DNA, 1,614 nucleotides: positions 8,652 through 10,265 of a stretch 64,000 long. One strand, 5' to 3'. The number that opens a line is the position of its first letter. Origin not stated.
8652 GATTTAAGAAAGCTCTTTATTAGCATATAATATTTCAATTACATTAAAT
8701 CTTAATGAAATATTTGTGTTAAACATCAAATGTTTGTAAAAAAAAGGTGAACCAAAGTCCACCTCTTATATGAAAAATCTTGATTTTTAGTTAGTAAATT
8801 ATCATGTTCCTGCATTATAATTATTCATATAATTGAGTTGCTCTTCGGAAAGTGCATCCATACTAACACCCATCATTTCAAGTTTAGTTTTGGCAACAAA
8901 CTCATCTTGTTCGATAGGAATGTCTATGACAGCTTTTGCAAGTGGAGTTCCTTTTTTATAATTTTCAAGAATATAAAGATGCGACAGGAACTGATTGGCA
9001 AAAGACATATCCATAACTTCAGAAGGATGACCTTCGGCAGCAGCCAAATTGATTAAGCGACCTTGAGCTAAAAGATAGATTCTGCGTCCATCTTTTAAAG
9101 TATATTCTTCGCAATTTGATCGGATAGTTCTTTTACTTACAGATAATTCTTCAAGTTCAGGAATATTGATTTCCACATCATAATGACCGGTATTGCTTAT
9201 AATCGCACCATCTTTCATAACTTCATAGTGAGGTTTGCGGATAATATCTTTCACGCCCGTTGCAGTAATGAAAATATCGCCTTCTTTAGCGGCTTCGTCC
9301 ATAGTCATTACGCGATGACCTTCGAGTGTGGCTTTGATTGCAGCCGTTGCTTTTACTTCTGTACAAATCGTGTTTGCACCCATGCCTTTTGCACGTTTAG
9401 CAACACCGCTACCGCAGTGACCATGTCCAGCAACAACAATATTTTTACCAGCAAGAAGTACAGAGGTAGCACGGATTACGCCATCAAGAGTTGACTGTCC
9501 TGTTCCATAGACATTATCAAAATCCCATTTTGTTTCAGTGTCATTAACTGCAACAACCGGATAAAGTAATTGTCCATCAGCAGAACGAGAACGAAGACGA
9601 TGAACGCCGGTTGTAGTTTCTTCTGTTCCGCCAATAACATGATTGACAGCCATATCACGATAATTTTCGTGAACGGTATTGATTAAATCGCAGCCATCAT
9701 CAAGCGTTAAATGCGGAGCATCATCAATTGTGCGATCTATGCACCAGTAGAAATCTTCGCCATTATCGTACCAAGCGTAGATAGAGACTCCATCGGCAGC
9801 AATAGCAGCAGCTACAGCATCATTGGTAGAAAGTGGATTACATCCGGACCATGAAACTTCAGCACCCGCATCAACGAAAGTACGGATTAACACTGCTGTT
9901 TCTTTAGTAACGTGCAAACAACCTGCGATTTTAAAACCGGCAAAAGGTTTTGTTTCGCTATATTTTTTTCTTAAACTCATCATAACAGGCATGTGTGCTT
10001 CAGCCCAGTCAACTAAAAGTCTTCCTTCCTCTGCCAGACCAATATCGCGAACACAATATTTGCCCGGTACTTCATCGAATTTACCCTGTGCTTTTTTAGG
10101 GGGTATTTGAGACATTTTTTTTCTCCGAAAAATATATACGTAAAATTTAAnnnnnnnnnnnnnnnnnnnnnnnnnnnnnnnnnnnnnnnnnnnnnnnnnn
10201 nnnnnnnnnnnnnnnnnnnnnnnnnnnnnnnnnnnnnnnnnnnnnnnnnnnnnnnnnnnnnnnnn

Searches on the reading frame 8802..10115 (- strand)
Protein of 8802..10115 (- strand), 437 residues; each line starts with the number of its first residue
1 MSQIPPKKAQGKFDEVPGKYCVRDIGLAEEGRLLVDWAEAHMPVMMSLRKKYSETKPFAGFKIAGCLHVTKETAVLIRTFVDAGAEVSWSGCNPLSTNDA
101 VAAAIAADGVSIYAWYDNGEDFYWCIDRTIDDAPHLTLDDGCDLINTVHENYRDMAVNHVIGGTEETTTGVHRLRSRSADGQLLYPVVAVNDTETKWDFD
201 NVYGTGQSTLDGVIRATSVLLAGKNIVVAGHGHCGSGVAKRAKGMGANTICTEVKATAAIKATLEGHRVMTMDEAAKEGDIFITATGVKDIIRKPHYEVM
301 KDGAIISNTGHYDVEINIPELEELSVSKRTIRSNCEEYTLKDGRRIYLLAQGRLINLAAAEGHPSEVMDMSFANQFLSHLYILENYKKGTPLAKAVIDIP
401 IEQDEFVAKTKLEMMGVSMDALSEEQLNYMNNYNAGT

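Call 28: find_encoding_contigs(protein=window:8802-10115:-, flank=10000, max_places=10)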
Protein window:8802-10115:- (437 aa): 1 contig read that carries it; 1 place shown.
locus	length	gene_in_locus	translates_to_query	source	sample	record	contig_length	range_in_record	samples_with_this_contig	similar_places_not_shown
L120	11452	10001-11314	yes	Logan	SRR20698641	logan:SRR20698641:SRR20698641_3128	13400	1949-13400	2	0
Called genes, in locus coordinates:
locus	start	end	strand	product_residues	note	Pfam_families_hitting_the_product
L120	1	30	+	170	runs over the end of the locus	PF00499:Oxidored_q3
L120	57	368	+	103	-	PF00420:Oxidored_q2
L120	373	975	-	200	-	PF02223:Thymidylate_kin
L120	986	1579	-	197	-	PF02545:Maf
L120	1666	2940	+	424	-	-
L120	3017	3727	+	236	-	PF01553:Acyltransferase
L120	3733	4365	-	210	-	PF02660:G3P_acyltransf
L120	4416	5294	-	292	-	PF00528:BPD_transp_1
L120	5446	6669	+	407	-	PF00278:Orn_DAP_Arg_deC, PF02784:Orn_Arg_deC_N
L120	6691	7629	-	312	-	PF25778:DUF7948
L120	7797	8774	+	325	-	PF00483:NTP_transferase, PF01128:IspD (faint), PF12804:NTP_transf_3, PF25087:GMPPB_C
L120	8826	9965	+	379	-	PF00438:S-AdoMet_synt_N, PF02772:S-AdoMet_synt_M, PF02773:S-AdoMet_synt_C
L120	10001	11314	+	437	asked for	PF05221:AdoHcyase, PF00670:AdoHcyase_NAD, PF02826:2-Hacid_dh_C, PF07991:KARI_N (weak)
